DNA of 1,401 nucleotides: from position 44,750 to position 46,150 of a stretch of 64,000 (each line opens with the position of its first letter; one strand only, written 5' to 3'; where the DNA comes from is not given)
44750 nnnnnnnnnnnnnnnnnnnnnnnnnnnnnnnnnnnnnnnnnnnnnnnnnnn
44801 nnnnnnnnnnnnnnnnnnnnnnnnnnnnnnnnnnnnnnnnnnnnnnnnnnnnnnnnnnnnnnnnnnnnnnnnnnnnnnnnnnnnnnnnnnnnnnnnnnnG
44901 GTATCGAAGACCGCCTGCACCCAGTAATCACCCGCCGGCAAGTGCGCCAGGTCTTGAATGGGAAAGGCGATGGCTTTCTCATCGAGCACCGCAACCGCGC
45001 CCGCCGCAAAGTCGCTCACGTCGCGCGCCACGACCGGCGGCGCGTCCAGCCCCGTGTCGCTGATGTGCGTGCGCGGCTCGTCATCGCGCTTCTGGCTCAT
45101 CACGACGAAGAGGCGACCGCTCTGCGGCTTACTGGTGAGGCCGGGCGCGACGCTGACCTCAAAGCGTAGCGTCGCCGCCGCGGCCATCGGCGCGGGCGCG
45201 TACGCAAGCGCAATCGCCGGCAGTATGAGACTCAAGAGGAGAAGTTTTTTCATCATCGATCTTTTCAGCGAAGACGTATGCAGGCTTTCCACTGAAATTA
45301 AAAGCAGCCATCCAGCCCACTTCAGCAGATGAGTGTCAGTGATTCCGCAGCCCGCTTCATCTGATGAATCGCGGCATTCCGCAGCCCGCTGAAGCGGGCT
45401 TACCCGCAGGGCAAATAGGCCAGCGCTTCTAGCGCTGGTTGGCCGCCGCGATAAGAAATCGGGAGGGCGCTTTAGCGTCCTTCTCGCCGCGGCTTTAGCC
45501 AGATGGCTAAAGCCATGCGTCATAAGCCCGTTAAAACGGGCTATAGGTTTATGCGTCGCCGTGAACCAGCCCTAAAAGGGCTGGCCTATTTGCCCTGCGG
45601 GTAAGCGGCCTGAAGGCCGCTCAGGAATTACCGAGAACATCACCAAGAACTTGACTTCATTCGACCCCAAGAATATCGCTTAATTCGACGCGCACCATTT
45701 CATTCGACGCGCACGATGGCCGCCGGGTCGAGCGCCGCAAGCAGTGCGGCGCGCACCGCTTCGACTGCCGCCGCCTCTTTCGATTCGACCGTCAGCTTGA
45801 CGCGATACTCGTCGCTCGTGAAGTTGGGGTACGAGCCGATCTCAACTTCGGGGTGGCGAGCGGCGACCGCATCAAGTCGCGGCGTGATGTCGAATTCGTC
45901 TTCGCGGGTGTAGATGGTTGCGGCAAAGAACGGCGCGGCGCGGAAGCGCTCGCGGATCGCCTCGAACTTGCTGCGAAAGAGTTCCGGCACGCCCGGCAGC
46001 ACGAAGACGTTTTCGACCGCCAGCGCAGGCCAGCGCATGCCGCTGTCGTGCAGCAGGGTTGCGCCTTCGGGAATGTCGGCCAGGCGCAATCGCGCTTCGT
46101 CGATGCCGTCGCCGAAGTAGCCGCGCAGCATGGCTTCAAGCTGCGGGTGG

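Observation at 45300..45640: Highly structured element of about 330 bp with perfect 26-bp terminal inverted repeats (MITE or REP-like, or a structured RNA)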

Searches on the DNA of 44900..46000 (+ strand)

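Call 4: search_rna_families(source=window, start=44900, end=46000, threshold=evalue, max_evalue=10, show_alignments=3)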
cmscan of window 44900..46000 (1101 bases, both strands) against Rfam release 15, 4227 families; matches with E-value up to 10: 11.
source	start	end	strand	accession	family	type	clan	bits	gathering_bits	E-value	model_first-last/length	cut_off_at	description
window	45454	45591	+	RF02343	ar9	Gene; sRNA;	-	28.1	45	0.026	1-149/149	no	Alphaproteobacterial sRNA ar9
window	45228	45265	-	RF00327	snoZ194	Gene; snRNA; snoRNA; CD-box;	-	19.8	50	2.8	1-108/108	no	Small nucleolar RNA Z194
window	45497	45556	-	RF00630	P26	Gene;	-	19.6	36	0.25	1-66/66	no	Pseudomonas sRNA P26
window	45228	45262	-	RF01278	SNORD109A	Gene; snRNA; snoRNA; CD-box;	CL00069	17.6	35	1.6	1-67/67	no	Small nucleolar RNA SNORD109A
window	45382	45405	-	RF01356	CRISPR-DR28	Gene; CRISPR;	-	16.5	35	8.5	1-24/24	no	CRISPR RNA direct repeat element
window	45232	45269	-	RF01307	sR55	Gene; snRNA; snoRNA; CD-box;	-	16.2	35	0.61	23-63/65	no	Small nucleolar RNA sR55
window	45491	45513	-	RF00941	mir-434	Gene; miRNA;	-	15.8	100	9.7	1-81/81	no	mir-434 microRNA precursor family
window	45037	45075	+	RF03773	mir-978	Gene; miRNA;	-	15.4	100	9.8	1-86/86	no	mir-978 microRNA precursor family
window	45611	45647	-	RF01127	sR42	Gene; snRNA; snoRNA; CD-box;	-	11.7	38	6.7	1-63/63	no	Small nucleolar RNA sR42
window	44970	45084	+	RF02883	BcKCsr2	Gene; sRNA;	-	11.6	40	9.9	1-129/129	no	Burkholderia sRNA 2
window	45330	45344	+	RF03092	Ocean-VII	Gene; sRNA;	-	10.3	53.5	8.7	1-41/41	no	Ocean-VII RNA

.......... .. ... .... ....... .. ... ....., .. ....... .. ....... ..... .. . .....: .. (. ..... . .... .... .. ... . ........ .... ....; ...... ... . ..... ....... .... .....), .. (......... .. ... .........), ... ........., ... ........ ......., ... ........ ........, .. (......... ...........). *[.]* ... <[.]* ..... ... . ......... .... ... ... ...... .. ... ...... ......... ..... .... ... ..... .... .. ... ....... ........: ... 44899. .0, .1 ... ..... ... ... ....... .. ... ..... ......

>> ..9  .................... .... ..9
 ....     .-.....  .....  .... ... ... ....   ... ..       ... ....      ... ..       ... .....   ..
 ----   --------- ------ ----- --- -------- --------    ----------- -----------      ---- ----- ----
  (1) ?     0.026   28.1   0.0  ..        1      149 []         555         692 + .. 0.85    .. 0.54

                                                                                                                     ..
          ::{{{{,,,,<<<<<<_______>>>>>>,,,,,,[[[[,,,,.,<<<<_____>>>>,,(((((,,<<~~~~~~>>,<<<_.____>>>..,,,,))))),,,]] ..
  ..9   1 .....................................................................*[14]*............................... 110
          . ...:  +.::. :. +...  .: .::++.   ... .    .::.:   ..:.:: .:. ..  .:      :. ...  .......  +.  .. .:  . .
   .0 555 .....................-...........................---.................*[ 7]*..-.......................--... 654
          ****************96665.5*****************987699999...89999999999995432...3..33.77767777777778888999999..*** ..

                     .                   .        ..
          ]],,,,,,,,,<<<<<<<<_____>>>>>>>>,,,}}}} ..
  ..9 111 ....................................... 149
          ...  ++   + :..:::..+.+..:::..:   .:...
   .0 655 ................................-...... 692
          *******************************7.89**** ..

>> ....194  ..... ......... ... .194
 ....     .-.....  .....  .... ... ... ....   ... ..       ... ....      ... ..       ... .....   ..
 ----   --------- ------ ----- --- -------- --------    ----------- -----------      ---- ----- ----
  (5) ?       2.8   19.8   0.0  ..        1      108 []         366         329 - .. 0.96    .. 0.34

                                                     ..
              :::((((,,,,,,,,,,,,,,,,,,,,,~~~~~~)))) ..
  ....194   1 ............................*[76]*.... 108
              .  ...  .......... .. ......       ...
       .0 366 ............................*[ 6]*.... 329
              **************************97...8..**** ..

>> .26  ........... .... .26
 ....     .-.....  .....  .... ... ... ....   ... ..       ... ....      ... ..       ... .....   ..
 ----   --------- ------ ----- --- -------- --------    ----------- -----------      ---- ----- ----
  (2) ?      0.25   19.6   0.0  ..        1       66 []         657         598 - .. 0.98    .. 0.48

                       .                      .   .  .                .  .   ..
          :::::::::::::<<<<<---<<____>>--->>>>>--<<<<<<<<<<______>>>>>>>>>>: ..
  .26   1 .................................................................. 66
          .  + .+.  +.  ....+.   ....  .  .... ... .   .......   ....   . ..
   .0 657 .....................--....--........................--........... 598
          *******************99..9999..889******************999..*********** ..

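Call 56: build_rna_model(alignment_id=A2, structure=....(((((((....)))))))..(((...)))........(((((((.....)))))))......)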
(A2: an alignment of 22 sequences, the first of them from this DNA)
Model R1 built from alignment A2 (22 sequences, 66 columns); structure: as given.
model positions 65; base pairs 17; branch points 2; effective number of sequences 3.88; information 0.862 bits per position. Calibrated on 0.2 Mb of random sequence (short: E-values are rough).
structure used (alignment columns):
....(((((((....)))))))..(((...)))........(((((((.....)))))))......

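Call 57: search_with_rna_model(model_id=R1, sources=[window, L001, L002, L003, L004, L005, L006, L007, L008, L010, L011, L012, L018, L019, L020, L021], max_evalue=1)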
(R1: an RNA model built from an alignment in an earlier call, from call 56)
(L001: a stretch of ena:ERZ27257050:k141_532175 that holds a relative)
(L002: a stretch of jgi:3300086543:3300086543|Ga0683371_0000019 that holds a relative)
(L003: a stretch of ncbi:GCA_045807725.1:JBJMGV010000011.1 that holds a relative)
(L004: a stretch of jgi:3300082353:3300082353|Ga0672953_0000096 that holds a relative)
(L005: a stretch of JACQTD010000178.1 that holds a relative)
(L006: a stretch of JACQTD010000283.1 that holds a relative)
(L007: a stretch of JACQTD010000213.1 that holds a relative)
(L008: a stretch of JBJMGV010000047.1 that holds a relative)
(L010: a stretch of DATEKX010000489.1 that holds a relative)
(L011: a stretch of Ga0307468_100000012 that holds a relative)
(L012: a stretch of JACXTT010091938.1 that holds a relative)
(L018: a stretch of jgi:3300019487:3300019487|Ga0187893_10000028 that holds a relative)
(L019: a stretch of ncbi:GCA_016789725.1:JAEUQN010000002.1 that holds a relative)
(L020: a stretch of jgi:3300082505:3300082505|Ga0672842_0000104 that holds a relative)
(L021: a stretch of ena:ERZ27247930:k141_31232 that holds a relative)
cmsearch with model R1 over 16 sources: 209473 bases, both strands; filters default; matches with E-value up to 1: 50.
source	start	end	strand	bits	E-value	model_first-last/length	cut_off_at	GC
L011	8290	8354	-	84.2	1.1e-19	1-65/65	no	0.62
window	45561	45625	-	82.8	2.5e-19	1-65/65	no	0.63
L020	2866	2930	+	82.7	2.6e-19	1-65/65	no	0.62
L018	2873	2937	+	82.2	3.7e-19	1-65/65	no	0.62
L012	819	883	-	81.7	4.7e-19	1-65/65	no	0.6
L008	5561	5625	+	81.3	6e-19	1-65/65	no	0.58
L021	3471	3534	-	80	1.4e-18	1-65/65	no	0.61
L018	3477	3541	-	78.2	3.9e-18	1-65/65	no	0.6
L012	73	137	+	77.9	4.7e-18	1-65/65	no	0.6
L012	678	742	-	77.7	5e-18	1-65/65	no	0.6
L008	5752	5815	-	77.1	7.3e-18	1-65/65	no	0.62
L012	960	1024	-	76.8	8.7e-18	1-65/65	no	0.6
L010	3458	3521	-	76.8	8.7e-18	1-65/65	no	0.58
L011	7673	7736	+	75.1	2.4e-17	1-65/65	no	0.59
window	45379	45443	+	74.8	2.8e-17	1-65/65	no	0.68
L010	2843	2905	+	72.9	9e-17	1-65/65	no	0.59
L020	3483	3546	-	72.7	9.8e-17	1-65/65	no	0.59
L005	2939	3003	+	72.3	1.3e-16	1-65/65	no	0.66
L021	2869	2932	+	71.6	1.9e-16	1-65/65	no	0.67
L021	2777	2840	+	71.2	2.4e-16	1-65/65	no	0.62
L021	3593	3656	-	71.1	2.7e-16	1-65/65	no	0.64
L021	2667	2730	+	70.7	3.3e-16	1-65/65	no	0.67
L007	35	99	-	69.5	6.6e-16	1-65/65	no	0.66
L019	2882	2946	+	64.3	1.5e-14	1-65/65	no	0.57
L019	3478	3543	-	63.6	2.2e-14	1-65/65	no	0.64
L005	3129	3187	-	61.5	7.5e-14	7-65/65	5'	0.66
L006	1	54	-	55.8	2.3e-12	1-54/65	3'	0.63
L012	2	66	+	55.5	2.8e-12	1-65/65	no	0.65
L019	2716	2786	-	48.7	1.5e-10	1-65/65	no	0.56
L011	8249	8318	+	25.8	0.00012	1-65/65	no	0.51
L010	3418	3485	+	22.6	0.00082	1-65/65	no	0.56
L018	2909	2986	-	22.3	0.00096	1-65/65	no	0.5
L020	2902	2971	-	21.5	0.0016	1-65/65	no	0.56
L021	3430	3498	+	20.6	0.0027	1-65/65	no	0.49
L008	5713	5779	+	19.8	0.0042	1-65/65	no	0.6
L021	2905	2971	-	19.3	0.0056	1-65/65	no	0.57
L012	109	178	-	18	0.012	1-65/65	no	0.57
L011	7708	7778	-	17.5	0.017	1-65/65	no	0.56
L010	3403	3443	-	15.9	0.044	1-65/65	no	0.44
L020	3488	3506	+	14.5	0.096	42-60/65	no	0.63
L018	3482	3500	+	14.5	0.1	42-60/65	no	0.68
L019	3483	3501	+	13.9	0.14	42-60/65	no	0.74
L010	2883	2900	-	13.3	0.2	42-60/65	no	0.67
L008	5602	5620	-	13.2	0.21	42-60/65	no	0.63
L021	2708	2725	-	13.1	0.23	42-60/65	no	0.72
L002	7768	7817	+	11.8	0.5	1-65/65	no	0.48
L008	3294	3349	-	11.6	0.54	1-65/65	no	0.55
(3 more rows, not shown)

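Call 69: search_dna_similar(query=window:45376-45628:+, collection=plasmids, mode=distant, max_rows=10)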
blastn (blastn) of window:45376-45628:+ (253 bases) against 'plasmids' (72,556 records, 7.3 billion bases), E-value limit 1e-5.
No match.

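Call 70: search_dna_similar(query=window:45376-45628:+, collection=phages, mode=distant, max_rows=10)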
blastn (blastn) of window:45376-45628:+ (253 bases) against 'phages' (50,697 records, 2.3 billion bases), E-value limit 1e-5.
No match.
